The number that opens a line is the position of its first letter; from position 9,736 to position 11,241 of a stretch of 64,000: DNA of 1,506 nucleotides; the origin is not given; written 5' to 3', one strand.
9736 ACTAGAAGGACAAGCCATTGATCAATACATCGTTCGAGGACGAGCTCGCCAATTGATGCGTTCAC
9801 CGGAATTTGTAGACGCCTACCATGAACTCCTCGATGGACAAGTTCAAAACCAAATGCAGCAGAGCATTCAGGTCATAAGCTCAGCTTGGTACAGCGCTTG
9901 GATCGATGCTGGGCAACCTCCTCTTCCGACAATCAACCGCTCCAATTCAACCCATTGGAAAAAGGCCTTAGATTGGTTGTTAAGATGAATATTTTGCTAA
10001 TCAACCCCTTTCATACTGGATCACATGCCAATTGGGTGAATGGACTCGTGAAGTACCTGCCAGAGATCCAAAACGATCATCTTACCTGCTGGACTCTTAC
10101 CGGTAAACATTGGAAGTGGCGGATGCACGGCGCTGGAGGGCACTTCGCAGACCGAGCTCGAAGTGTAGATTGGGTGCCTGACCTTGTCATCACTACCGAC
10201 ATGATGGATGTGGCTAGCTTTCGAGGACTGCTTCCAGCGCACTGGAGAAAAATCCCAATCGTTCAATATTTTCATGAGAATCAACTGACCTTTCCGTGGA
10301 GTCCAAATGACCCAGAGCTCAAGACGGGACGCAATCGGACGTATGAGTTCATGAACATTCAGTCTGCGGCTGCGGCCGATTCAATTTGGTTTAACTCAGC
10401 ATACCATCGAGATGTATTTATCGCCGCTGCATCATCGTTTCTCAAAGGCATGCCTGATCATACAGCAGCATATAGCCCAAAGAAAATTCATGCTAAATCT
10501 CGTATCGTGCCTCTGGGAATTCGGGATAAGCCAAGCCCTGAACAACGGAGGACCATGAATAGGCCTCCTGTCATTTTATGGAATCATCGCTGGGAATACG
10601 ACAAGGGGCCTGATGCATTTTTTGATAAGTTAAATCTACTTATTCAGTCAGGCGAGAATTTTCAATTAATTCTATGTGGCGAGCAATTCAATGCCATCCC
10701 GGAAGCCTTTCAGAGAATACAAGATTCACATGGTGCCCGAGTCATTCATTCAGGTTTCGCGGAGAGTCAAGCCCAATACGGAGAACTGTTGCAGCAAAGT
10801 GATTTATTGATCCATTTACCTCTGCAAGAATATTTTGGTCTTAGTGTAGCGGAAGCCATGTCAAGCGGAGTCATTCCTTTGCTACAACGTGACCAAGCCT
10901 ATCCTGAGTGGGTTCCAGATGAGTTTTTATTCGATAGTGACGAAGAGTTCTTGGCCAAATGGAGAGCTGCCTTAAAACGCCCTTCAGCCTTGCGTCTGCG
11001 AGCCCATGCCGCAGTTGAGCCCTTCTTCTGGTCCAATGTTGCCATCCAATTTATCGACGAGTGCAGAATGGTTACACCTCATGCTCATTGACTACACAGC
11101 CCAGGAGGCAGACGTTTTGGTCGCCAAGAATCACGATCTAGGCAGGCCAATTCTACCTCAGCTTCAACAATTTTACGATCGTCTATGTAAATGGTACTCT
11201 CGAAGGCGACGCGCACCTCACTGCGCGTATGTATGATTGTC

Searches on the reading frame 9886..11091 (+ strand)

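Call 67: search_protein_families(library=pfam, proteins=[window:9886-11091:+], max_evalue=1e-8)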
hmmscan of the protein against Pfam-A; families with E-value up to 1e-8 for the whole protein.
window:9886-11091:+ (401 aa): 2 families
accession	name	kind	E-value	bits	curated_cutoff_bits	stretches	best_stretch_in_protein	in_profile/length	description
PF12038.13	QTMAN_N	-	7.3e-50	169.5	25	1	35-212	1-168/168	tRNA-queuosine alpha-mannosyltransferase N-terminal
PF00534.26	Glycos_transf_1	-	6.7e-12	45.7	26.4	1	223-365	11-158/172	Glycosyl transferases group 1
